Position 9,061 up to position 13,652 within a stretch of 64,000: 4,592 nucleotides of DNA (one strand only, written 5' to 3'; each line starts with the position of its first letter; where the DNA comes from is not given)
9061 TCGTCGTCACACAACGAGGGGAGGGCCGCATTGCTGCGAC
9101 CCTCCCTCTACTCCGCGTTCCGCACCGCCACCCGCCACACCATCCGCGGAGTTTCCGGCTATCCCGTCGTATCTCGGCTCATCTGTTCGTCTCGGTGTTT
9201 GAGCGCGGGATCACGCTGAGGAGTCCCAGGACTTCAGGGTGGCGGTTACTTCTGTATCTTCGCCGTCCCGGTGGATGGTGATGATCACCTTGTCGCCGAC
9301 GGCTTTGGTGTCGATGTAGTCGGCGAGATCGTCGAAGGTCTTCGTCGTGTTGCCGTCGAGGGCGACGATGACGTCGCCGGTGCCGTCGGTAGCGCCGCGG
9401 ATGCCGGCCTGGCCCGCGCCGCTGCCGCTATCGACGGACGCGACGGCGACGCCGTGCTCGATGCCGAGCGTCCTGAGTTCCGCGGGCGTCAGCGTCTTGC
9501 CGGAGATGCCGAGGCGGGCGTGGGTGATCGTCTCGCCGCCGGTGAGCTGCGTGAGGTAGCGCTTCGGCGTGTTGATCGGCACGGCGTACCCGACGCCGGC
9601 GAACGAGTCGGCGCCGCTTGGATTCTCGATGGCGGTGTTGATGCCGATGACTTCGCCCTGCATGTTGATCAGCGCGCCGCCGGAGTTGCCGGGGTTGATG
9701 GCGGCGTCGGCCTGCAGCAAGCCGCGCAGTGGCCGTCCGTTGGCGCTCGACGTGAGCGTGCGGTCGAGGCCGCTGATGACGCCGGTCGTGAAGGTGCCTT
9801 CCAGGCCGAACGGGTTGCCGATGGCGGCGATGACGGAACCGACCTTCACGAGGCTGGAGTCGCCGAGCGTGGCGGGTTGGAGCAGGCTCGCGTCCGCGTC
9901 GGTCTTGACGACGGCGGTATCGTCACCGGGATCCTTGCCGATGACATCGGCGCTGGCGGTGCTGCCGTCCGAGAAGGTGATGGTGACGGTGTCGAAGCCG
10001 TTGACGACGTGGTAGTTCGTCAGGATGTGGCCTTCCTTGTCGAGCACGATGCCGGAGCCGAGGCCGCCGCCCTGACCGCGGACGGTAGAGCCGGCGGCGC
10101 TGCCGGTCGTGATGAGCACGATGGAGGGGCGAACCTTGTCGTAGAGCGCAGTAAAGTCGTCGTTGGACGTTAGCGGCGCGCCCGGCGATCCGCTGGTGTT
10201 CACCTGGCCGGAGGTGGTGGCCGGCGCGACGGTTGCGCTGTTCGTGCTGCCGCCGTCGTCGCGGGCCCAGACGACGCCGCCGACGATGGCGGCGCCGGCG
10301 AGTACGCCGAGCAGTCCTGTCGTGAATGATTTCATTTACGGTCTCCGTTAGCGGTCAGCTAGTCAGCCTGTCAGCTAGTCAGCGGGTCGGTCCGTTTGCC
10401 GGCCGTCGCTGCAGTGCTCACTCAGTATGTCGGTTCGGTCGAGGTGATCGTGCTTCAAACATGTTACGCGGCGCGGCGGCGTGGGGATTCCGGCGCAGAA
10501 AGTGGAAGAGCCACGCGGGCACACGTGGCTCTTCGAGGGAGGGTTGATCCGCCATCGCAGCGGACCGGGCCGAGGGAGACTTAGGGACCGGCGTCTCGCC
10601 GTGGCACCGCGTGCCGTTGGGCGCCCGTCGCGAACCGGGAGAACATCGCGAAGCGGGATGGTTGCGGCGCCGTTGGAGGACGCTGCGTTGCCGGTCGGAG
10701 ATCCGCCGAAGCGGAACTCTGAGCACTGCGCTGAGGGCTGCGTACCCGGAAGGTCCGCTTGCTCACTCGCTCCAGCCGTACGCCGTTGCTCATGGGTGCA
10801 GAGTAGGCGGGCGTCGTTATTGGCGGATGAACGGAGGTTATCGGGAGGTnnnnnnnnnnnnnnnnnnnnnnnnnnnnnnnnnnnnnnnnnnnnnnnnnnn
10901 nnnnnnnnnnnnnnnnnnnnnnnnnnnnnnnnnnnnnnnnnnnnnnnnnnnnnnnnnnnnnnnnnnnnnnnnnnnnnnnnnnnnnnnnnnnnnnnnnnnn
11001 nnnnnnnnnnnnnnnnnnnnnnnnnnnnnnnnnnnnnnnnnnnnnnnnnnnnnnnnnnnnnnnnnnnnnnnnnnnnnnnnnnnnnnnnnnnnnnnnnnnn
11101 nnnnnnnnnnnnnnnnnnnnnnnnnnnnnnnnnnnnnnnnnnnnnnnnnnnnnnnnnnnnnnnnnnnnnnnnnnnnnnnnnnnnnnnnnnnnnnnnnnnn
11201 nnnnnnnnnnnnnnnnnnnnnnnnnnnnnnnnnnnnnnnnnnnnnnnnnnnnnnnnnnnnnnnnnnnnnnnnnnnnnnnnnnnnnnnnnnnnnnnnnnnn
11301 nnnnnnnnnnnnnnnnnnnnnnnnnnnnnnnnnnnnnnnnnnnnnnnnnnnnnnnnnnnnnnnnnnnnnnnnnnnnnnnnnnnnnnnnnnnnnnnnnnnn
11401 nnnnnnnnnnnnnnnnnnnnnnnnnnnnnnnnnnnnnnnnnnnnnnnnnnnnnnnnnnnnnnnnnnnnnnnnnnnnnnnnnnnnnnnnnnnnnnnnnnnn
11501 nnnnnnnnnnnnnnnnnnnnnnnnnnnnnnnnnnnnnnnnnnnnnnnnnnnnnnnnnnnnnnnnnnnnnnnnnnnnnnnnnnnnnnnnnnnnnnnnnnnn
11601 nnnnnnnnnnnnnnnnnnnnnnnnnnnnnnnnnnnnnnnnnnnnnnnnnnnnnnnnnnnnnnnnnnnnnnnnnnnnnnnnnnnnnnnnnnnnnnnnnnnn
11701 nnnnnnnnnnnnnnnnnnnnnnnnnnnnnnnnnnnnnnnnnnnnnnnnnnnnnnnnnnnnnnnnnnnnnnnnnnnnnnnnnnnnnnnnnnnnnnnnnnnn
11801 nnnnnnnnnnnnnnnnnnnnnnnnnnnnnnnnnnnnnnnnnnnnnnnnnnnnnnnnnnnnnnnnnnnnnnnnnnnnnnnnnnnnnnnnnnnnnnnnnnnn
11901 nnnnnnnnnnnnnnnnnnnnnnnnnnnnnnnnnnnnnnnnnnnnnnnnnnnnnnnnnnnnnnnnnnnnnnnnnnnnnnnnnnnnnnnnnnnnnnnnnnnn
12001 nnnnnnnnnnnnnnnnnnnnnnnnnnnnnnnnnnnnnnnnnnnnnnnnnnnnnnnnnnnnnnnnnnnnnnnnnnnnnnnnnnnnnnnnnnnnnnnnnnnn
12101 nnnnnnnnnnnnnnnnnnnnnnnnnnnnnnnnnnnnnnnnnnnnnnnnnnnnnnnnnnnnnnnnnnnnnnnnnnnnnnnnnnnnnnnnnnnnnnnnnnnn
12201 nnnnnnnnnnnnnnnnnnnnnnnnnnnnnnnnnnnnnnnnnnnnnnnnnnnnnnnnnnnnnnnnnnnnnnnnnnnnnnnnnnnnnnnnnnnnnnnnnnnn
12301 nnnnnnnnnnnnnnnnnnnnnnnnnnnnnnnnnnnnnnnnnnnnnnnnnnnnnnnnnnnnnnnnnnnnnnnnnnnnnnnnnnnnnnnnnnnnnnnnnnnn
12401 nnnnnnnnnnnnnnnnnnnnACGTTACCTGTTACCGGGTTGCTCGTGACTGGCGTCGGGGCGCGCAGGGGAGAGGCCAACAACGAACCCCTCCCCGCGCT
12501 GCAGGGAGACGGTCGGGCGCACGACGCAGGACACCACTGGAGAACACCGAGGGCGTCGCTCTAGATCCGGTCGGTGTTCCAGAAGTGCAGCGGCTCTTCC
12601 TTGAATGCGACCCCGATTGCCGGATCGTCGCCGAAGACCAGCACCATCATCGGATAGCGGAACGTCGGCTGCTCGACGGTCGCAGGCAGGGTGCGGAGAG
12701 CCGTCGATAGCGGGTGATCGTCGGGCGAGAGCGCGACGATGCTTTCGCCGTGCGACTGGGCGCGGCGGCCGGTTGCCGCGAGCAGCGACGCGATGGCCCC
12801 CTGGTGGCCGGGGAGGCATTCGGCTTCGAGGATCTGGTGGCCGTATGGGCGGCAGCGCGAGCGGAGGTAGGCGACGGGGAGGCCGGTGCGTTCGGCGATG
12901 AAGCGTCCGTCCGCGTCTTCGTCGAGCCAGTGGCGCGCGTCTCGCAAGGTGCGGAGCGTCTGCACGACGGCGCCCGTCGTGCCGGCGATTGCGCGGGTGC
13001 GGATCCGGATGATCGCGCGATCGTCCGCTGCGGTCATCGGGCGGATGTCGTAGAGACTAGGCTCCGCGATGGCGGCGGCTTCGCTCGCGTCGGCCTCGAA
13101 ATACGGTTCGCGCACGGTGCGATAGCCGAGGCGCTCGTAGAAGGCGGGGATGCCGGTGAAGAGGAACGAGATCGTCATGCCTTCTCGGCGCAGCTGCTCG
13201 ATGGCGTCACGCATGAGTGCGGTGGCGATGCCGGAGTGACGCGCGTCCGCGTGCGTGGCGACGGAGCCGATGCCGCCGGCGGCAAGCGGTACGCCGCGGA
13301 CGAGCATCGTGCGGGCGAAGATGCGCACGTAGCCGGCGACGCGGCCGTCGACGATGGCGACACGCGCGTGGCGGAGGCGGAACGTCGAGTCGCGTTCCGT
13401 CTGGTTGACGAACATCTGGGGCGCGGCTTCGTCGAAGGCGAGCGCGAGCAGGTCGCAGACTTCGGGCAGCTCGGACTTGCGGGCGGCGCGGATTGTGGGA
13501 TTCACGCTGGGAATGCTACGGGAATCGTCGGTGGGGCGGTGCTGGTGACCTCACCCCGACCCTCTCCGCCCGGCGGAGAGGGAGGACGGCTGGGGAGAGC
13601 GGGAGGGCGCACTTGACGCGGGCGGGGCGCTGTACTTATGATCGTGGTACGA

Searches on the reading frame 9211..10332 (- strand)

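Call 33: search_protein_families(library=pfam, proteins=[window:9211-10332:-], max_evalue=0.00001)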
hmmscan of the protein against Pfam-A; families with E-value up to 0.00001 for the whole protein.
window:9211-10332:- (373 aa): 4 families
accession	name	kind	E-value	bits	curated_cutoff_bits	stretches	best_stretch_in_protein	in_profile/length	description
PF13365.12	Trypsin_2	-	1.1e-31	111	27.6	1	92-231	1-144/144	Trypsin-like peptidase domain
PF00089.32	Trypsin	-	2.1e-16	60.8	20.6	1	91-242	26-205/220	Trypsin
PF13180.12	PDZ_2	-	2.9e-11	43.9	27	1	274-366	3-80/80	PDZ domain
PF17820.7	PDZ_6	-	8.3e-06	25.9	27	0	297-355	2-54/54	PDZ domain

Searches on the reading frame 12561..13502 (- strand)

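Call 33: search_protein_families(library=pfam, proteins=[window:12561-13502:-], max_evalue=0.00001)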
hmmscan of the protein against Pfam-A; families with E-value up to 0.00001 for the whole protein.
window:12561-13502:- (313 aa): 3 families
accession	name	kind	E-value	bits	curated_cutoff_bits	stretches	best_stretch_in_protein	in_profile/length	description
PF13527.13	Acetyltransf_9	-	2.7e-24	86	25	1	3-129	1-126/127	Acetyltransferase (GNAT) domain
PF00583.31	Acetyltransf_1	-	3.2e-12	47.2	20.7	1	44-127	33-116/116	Acetyltransferase (GNAT) family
PF13508.13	Acetyltransf_7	-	3.5e-10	40.6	27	1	48-128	7-83/84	Acetyltransferase (GNAT) domain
